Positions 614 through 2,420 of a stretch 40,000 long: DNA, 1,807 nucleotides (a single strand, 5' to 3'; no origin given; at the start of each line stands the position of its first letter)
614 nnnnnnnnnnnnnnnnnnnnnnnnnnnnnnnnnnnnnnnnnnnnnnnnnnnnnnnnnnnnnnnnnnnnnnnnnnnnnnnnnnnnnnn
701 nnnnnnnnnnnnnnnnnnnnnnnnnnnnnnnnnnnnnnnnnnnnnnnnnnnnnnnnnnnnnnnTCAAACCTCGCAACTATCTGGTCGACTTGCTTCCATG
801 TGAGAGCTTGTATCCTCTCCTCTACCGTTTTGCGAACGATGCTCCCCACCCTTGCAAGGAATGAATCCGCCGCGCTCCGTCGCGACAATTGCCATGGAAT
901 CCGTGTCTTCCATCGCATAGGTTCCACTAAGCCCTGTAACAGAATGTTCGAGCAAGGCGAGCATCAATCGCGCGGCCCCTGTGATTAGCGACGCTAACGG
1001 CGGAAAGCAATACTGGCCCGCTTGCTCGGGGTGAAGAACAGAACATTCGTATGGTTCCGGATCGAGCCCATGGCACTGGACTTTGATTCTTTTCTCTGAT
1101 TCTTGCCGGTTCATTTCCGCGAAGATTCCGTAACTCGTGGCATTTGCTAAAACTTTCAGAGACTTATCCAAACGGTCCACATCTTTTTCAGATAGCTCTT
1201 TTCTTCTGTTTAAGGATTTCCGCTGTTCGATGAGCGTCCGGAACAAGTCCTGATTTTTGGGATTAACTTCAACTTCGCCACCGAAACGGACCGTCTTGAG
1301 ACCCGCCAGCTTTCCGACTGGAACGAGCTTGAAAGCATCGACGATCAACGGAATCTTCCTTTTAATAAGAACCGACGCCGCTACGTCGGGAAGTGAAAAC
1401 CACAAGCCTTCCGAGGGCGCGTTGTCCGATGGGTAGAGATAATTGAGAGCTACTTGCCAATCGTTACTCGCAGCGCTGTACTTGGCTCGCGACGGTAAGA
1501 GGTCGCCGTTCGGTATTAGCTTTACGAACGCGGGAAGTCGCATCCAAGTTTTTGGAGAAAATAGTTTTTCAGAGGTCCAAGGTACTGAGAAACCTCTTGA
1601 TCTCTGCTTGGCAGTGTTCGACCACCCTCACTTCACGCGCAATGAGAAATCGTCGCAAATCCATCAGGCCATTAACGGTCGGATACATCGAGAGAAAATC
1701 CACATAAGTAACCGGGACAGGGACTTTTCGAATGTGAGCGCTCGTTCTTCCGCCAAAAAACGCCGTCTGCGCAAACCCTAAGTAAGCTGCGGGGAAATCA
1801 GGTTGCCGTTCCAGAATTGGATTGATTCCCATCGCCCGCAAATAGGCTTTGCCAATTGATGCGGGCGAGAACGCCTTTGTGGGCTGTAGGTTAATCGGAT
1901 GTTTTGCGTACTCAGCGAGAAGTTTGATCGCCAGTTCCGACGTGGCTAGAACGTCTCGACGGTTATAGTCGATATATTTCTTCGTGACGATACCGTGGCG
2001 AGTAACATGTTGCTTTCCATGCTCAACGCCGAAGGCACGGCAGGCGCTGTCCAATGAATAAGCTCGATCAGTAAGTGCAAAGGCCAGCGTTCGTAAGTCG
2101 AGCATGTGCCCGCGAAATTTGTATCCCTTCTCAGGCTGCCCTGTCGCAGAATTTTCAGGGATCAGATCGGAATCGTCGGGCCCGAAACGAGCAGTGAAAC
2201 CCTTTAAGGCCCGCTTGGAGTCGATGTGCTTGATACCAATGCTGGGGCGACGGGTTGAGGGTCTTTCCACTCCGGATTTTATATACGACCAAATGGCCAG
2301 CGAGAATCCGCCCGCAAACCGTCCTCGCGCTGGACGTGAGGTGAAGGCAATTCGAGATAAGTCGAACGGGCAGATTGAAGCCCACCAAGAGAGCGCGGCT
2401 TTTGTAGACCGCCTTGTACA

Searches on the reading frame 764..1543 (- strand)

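Call 50: search_protein_families(library=pfam, proteins=[window:764-1543:-], max_evalue=0.1)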
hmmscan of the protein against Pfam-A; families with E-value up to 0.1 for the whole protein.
window:764-1543:- (259 aa): 0 families

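Call 85: search_protein_families(library=phrogs, proteins=[window:764-1543:-], max_evalue=0.001)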
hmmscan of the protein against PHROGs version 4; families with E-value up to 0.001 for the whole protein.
window:764-1543:- (259 aa): 1 family
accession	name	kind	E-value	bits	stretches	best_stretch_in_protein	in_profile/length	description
phrog_1907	-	DNA, RNA and nucleotide metabolism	0.00062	19.5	1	79-223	373-505/629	DNA polymerase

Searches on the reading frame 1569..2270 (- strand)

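Call 50: search_protein_families(library=pfam, proteins=[window:1569-2270:-], max_evalue=0.1)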
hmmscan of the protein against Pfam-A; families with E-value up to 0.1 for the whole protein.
window:1569-2270:- (233 aa): 1 family
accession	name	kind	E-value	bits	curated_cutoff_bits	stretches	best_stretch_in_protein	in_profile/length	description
PF03175.18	DNA_pol_B_2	-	0.00011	21.7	25.8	1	95-199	136-244/468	DNA polymerase type B, organellar and viral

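Call 85: search_protein_families(library=phrogs, proteins=[window:1569-2270:-], max_evalue=0.001)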
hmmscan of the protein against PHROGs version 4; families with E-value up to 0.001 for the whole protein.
window:1569-2270:- (233 aa): 0 families
